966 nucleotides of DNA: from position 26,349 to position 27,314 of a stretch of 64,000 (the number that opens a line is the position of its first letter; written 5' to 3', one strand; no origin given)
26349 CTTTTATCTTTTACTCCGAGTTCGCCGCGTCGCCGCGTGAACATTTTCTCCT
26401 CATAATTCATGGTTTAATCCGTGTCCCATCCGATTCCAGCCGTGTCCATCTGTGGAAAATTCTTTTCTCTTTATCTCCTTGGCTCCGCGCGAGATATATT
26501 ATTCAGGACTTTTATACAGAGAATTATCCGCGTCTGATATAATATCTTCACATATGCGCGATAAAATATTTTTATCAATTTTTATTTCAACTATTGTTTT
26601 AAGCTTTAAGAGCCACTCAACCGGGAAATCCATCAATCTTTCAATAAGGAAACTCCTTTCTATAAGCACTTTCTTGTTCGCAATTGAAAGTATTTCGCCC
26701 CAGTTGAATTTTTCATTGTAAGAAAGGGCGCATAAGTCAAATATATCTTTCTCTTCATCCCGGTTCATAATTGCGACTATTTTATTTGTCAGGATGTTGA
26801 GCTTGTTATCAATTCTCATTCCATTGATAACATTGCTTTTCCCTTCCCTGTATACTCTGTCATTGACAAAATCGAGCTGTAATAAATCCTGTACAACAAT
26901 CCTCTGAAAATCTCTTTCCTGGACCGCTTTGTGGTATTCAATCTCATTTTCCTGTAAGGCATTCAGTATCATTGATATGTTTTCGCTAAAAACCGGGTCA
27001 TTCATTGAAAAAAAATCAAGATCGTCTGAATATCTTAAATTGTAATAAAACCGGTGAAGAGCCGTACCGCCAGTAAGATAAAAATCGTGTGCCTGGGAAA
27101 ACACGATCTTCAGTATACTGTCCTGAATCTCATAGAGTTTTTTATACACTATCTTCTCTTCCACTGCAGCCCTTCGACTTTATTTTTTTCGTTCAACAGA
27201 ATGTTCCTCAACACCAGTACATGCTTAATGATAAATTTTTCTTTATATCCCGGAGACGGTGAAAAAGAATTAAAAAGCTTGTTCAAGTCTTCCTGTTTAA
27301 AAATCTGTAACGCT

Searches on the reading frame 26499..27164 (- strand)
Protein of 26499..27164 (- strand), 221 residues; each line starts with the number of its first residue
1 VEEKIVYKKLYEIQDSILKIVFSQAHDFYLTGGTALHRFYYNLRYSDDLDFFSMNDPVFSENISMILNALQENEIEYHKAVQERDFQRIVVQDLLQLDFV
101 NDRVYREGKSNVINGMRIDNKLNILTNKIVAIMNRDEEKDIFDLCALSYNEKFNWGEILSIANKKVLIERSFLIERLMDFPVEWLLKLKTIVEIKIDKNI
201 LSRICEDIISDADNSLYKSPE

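Call 27: search_protein_families(library=pfam, proteins=[window:26499-27164:-], max_evalue=0.00001)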
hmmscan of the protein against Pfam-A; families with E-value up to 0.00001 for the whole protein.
window:26499-27164:- (221 aa): 1 family
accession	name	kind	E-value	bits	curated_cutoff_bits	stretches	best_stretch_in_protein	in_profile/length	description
PF08843.17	AbiEii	-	3.1e-10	40.8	22.5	1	24-148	11-169/238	Nucleotidyl transferase AbiEii toxin, Type IV TA system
